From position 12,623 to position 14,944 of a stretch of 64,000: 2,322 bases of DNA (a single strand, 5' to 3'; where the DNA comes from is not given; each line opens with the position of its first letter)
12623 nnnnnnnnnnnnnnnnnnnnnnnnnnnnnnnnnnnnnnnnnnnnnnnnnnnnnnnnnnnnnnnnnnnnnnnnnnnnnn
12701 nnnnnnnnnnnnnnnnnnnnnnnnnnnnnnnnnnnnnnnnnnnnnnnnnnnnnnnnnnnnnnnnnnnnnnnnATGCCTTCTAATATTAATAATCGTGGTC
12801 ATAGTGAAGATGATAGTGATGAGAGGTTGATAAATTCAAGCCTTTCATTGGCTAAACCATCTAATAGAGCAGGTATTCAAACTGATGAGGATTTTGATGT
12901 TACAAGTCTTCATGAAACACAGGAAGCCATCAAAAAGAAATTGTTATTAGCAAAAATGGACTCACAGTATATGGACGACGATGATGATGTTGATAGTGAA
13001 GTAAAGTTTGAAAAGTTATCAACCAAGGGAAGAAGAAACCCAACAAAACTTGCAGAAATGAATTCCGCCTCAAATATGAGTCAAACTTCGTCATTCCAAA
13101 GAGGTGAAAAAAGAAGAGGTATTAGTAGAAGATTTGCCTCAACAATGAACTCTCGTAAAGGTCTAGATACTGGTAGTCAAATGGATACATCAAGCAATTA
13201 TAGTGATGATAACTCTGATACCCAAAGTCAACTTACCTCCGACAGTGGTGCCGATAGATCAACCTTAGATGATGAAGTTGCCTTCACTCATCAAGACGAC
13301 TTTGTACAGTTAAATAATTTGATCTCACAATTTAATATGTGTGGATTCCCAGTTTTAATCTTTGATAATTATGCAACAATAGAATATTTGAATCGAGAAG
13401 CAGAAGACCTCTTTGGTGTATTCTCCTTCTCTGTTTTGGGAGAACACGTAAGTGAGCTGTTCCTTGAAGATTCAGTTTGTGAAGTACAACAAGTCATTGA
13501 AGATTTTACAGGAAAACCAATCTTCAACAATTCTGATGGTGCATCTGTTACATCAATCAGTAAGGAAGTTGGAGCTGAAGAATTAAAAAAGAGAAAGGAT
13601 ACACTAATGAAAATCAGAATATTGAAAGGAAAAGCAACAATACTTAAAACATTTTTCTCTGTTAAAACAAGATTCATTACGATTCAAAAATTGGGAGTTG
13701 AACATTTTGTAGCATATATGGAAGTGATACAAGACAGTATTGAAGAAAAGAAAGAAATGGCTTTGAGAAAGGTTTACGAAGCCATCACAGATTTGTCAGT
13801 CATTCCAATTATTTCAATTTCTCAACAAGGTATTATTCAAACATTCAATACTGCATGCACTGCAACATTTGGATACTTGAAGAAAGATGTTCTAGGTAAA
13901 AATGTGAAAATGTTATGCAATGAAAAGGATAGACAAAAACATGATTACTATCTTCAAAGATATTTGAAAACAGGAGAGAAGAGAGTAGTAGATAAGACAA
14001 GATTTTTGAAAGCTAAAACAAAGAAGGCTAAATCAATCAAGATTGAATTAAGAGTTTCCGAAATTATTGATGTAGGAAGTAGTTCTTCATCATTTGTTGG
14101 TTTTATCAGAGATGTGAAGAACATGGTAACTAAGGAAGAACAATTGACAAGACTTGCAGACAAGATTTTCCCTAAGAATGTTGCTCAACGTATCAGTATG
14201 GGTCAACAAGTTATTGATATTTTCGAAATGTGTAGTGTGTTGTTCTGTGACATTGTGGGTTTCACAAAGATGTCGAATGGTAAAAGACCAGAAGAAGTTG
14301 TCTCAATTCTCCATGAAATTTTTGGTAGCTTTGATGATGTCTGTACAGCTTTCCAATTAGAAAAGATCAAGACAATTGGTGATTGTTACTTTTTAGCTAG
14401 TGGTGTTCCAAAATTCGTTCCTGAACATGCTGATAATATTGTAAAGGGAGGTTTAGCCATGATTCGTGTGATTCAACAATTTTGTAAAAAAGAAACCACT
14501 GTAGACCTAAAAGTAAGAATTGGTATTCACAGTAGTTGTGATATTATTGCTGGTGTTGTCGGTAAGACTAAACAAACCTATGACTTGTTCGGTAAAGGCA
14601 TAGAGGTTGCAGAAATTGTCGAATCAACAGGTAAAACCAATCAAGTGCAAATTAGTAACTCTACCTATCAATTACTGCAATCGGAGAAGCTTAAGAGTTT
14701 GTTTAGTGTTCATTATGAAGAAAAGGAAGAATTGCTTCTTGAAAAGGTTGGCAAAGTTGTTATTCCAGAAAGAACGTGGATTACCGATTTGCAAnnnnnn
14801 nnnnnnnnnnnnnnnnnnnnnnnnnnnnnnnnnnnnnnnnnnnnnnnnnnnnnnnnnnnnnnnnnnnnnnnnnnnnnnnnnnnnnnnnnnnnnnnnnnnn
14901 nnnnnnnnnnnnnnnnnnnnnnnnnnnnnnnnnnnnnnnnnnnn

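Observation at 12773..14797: Orphan PAS-PAS-cyclase with intact metal/substrate residues but substituted transition-state Asn/Arg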

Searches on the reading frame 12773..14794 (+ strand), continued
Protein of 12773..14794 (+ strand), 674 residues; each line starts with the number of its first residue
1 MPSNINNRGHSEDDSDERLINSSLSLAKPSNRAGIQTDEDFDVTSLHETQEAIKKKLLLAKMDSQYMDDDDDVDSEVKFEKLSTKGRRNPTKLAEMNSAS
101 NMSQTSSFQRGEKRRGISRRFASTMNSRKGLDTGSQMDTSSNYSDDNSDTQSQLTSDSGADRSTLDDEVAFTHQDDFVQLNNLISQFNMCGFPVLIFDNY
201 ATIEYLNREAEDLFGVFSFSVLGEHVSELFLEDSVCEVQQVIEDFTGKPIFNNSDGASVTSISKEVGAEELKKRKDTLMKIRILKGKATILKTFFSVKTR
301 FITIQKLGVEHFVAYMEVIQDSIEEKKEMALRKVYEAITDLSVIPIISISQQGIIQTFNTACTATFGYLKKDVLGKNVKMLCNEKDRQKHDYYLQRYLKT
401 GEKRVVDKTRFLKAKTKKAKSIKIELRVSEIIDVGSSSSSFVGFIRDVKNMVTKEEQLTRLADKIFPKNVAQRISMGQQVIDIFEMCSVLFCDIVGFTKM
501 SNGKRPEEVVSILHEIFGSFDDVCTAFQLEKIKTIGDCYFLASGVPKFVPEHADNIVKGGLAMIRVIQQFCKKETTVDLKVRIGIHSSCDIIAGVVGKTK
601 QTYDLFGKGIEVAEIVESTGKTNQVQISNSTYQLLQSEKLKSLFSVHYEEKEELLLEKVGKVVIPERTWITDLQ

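Call 39: predict_structure(alignment_id=A1)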
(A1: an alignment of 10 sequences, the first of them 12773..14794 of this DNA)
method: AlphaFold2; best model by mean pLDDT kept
length: 674 residues; sequences in the alignment: 10
mean_pLDDT: 54.0   pTM: 0.34
mean pLDDT of the five models: 54.0, 50.2, 49.5, 46.8, 46.1
residues with pLDDT >= 90: 1; 70-90: 168; 50-70: 193; < 50: 312
segments of 3 or more residues with pLDDT < 50: 1-45, 63-89, 91-171, 209-223, 251-265, 334-383, 404-407, 431-443, 449-483, 592-607, 657-659
pLDDT, mean of each block of 10 residues (from residue 1): 33 33 32 34 50 62 48 33 31 27 27 29 27 28 32 32 38 57 60 71 60 44 59 80 72 36 54 79 73 73 72 80 64 47 43 42 34 40 52 61 52 54 56 45 50 44 41 37 58 75 69 80 82 61 65 88 88 77 72 35 42 52 77 86 70 52 60 64
secondary structure, 60 per line:
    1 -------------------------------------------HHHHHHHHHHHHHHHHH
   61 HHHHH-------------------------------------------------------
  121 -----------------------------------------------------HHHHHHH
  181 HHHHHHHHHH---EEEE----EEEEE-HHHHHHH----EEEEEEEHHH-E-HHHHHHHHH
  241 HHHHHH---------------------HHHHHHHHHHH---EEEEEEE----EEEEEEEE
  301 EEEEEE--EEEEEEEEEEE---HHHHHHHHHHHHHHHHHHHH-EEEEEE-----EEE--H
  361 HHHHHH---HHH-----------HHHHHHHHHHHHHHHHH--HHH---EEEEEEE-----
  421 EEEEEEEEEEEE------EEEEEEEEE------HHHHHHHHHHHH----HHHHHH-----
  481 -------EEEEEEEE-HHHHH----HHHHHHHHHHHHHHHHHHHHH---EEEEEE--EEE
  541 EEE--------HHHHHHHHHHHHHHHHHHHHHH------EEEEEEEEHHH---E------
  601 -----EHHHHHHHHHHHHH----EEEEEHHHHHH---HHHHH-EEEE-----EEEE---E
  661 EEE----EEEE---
elements in order (helices of 4 or more, strands of 3 or more residues): H44-65 H174-190 E194-197 E202-206 H208-214 E219-225 H232-246 H268-278 E282-288 E293-306 E309-319 H323-342 E344-349 E355-357 H360-366 H384-400 E409-415 E421-432 E439-447 H454-465 H470-475 E488-495 H497-501 H506-526 E530-535 E538-543 H552-573 E580-587 H607-619 E624-628 H629-634 H638-642 E644-647 E653-656 E660-663 E668-671

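Call 59: list_cluster_members(proteins=[P0001, P0008, P0009, P0011, P0309, P0005, P0003, P0004, P0006, P0007])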
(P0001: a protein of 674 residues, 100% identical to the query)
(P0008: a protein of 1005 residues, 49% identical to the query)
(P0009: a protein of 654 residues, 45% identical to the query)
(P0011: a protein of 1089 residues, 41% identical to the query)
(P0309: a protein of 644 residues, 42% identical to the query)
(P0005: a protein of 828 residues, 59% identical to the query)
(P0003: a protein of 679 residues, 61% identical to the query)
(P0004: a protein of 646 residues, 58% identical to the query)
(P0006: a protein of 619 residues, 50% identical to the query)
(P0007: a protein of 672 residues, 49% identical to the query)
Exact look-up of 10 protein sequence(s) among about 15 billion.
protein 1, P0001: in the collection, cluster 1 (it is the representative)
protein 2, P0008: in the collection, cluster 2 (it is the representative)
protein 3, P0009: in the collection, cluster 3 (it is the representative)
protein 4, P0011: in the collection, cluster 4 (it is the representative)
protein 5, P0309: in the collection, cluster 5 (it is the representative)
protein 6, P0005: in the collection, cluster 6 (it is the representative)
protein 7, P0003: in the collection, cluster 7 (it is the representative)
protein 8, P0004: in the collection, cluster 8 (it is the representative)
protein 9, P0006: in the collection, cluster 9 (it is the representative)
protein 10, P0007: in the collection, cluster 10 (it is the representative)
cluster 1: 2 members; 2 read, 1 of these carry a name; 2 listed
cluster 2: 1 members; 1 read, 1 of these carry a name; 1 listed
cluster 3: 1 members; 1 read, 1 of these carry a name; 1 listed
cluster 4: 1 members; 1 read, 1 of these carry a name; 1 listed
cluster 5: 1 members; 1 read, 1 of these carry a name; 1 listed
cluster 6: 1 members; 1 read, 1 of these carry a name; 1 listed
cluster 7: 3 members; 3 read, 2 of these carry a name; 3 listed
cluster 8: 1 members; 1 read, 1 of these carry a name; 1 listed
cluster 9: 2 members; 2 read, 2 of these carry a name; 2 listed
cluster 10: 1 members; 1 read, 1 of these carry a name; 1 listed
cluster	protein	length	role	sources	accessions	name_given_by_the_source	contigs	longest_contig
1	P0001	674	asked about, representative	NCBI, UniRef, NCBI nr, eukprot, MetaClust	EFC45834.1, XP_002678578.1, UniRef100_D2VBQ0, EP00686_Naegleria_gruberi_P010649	predicted protein [Naegleria gruberi] | Predicted protein n=1 Tax=Naegleria gruberi TaxID=5762 RepID=D2VBQ0_NAEGR | uncharacterized protein NAEGRDRAFT_66293 [Naegleria gruberi]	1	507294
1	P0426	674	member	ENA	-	-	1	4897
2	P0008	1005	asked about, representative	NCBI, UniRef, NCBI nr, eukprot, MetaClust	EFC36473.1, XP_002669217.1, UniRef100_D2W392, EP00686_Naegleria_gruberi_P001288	predicted protein [Naegleria gruberi] | Predicted protein n=1 Tax=Naegleria gruberi TaxID=5762 RepID=D2W392_NAEGR | uncharacterized protein NAEGRDRAFT_82217 [Naegleria gruberi]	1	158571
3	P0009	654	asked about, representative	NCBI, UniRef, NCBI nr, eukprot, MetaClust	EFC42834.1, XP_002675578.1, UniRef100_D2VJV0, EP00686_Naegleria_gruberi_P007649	predicted protein [Naegleria gruberi] | Predicted protein n=1 Tax=Naegleria gruberi TaxID=5762 RepID=D2VJV0_NAEGR | uncharacterized protein NAEGRDRAFT_50144 [Naegleria gruberi]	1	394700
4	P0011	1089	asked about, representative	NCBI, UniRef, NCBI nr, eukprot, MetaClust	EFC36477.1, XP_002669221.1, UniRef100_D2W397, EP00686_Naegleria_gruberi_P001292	predicted protein [Naegleria gruberi] | Predicted protein n=1 Tax=Naegleria gruberi TaxID=5762 RepID=D2W397_NAEGR | uncharacterized protein NAEGRDRAFT_82220 [Naegleria gruberi]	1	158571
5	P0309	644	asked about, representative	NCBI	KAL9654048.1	hypothetical protein ABK040_011592 [Willaertia magna]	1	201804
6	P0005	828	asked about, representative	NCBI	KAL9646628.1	hypothetical protein ABK040_010740 [Willaertia magna]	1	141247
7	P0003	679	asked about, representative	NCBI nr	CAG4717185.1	unnamed protein product [Naegleria fowleri]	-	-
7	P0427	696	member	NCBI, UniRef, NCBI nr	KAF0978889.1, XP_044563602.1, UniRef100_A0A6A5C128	hypothetical protein FDP41_001959 [Naegleria fowleri] | Guanylate cyclase n=1 Tax=Naegleria fowleri TaxID=5763 RepID=A0A6A5C128_NAEFO | uncharacterized protein FDP41_001959 [Naegleria fowleri]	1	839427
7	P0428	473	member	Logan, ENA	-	-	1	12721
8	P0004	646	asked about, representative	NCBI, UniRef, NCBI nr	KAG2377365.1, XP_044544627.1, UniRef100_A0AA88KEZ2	hypothetical protein C9374_009276 [Naegleria lovaniensis] | Uncharacterized protein n=1 Tax=Naegleria lovaniensis TaxID=51637 RepID=A0AA88KEZ2_NAELO | uncharacterized protein C9374_009276 [Naegleria lovaniensis]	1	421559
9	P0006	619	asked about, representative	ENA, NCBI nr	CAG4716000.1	unnamed protein product [Naegleria fowleri]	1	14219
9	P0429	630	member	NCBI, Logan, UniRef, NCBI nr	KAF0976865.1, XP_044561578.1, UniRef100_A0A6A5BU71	hypothetical protein FDP41_004160 [Naegleria fowleri] | Guanylate cyclase n=1 Tax=Naegleria fowleri TaxID=5763 RepID=A0A6A5BU71_NAEFO | uncharacterized protein FDP41_004160 [Naegleria fowleri]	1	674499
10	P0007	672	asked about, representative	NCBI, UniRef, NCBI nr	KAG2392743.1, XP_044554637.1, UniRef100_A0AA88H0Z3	hypothetical protein C9374_011468 [Naegleria lovaniensis] | Uncharacterized protein n=1 Tax=Naegleria lovaniensis TaxID=51637 RepID=A0AA88H0Z3_NAELO | uncharacterized protein C9374_011468 [Naegleria lovaniensis]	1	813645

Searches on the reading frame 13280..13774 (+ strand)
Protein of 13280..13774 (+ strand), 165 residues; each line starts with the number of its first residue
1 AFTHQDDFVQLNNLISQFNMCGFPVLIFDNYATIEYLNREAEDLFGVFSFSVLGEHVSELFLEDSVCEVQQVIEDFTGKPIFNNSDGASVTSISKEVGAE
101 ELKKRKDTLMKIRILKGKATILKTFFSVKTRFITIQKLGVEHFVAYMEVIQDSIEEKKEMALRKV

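Call 33: search_solved_structures(query=window:13280-13774:+, max_evalue=10, show_alignments=3)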
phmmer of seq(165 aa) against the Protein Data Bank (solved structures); distinct sequences matched with E-value up to 10: 4.
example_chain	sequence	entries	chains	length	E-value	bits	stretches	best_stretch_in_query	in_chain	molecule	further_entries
6dgg_A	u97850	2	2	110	0.37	13.9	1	24-67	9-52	RpfR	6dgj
1ck4_A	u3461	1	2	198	0.75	12.9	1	29-99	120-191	INTEGRIN ALPHA-1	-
1mhp_A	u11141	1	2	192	0.81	12.8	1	29-98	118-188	integrin alpha 1, (RESIDUES 169-360)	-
2b2x_A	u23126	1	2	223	0.85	12.7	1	29-99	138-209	Integrin alpha-1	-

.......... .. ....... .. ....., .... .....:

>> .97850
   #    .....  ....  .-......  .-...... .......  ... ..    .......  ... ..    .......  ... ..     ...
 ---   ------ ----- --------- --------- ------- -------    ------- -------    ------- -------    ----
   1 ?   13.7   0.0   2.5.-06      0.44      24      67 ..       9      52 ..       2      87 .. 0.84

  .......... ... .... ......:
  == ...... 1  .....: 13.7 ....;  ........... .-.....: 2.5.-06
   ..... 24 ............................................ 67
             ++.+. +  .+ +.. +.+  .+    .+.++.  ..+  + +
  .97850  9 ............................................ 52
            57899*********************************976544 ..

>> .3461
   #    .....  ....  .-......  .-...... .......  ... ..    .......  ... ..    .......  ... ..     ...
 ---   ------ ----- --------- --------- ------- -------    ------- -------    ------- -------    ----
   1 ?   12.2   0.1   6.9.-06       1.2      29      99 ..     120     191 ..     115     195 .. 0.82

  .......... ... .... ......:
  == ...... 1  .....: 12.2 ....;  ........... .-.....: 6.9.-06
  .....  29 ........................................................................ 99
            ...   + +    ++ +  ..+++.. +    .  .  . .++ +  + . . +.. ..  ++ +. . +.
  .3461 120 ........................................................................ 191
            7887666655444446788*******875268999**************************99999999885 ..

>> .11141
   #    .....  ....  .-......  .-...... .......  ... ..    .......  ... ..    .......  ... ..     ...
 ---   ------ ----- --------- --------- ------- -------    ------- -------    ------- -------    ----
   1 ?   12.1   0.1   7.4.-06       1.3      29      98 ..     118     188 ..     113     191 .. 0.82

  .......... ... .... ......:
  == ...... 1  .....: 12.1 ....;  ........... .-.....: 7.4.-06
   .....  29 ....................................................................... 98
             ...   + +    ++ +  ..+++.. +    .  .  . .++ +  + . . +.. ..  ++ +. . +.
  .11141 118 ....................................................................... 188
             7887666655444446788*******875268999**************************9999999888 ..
